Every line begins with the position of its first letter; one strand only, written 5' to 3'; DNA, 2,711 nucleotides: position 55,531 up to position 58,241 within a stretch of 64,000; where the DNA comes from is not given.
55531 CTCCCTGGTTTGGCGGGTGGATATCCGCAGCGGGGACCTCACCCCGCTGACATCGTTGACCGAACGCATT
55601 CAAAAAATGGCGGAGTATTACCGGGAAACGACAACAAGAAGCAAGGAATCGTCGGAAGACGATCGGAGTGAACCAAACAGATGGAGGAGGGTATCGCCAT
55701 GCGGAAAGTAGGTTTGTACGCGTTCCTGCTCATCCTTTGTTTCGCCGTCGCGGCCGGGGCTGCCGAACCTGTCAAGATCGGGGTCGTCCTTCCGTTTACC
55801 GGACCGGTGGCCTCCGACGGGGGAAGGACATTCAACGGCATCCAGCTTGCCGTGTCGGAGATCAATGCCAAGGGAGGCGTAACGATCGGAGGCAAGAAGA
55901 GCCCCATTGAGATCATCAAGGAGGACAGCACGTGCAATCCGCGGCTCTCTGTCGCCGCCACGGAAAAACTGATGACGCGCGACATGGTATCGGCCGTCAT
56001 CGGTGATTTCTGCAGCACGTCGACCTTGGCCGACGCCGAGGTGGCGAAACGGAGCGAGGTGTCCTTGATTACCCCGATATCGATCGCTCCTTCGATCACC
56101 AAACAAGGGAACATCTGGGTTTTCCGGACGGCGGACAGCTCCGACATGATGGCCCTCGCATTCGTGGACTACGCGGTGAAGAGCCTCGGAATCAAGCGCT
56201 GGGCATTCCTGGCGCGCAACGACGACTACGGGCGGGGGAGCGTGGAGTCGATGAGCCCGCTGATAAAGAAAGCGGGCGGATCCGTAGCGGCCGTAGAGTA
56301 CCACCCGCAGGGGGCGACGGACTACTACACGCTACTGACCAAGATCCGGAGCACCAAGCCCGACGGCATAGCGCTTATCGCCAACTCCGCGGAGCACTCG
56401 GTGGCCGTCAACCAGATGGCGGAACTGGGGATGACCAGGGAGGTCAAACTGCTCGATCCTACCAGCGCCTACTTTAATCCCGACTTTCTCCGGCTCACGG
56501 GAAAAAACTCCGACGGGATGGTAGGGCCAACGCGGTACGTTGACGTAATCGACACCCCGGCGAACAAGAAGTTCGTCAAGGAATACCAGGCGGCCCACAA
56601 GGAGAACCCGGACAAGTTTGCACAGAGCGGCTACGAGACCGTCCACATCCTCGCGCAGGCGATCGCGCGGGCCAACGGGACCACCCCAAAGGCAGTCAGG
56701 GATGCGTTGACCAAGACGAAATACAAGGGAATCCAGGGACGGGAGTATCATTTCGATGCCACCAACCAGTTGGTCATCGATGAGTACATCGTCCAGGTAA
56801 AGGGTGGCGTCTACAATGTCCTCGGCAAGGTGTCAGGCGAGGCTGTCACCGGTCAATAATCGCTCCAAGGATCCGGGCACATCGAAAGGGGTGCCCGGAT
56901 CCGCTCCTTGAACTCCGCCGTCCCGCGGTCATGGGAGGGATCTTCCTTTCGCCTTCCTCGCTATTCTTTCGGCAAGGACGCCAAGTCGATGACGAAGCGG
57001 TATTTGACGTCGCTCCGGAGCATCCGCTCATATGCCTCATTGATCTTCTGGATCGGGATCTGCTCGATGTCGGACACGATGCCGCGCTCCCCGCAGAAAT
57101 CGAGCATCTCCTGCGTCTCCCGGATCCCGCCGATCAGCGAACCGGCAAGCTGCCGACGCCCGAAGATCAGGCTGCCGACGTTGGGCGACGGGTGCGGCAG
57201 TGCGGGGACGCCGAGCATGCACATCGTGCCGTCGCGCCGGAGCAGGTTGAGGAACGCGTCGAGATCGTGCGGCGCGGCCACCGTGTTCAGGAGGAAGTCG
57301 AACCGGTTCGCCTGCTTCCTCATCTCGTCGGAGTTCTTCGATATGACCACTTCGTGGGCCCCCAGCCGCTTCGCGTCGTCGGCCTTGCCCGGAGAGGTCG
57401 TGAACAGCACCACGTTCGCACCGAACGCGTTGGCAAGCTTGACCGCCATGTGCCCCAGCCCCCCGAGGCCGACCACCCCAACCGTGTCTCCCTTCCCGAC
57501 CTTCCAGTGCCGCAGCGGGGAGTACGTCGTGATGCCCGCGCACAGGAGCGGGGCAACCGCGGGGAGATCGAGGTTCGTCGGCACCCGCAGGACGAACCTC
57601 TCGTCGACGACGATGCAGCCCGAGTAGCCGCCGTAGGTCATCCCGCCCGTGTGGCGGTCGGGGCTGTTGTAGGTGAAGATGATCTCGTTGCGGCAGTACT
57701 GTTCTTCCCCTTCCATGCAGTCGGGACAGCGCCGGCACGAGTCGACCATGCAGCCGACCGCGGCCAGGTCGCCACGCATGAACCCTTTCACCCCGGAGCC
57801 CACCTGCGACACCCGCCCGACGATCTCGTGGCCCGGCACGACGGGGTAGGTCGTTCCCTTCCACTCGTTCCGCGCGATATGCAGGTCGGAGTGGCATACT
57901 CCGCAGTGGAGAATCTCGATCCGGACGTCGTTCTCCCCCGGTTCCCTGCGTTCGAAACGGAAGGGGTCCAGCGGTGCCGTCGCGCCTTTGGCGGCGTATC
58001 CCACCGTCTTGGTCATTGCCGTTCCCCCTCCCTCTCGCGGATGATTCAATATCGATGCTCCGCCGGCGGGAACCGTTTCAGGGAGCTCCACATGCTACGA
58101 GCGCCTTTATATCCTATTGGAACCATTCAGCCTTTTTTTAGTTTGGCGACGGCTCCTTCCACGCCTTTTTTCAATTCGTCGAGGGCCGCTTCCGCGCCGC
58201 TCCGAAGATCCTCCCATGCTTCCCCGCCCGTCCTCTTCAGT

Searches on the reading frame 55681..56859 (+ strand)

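Call 67: search_protein_families(library=pfam, proteins=[window:55681-56859:+], max_evalue=0.00001)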
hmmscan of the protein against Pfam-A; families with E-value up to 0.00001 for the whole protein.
window:55681-56859:+ (392 aa): 3 families
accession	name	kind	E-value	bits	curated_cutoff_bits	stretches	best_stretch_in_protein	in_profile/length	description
PF13458.12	Peripla_BP_6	-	2.4e-73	248.2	31.7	1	30-376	1-342/343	Periplasmic binding protein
PF13433.12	Peripla_BP_5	-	4e-33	115.5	27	1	31-364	1-326/363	Periplasmic binding protein domain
PF01094.35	ANF_receptor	-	2.2e-28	99.8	25.4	1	53-375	5-352/353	Receptor family ligand binding region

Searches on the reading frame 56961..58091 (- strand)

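Call 67: search_protein_families(library=pfam, proteins=[window:56961-58091:-], max_evalue=0.00001)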
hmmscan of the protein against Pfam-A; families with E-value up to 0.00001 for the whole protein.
window:56961-58091:- (376 aa): 2 families
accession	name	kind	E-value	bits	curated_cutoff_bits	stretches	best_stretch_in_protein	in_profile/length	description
PF08240.17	ADH_N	-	1.2e-24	86.9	23.5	1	52-171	1-103/104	Alcohol dehydrogenase GroES-like domain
PF00107.32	ADH_zinc_N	-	2.5e-23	82.9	31.8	1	211-333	1-127/129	Zinc-binding dehydrogenase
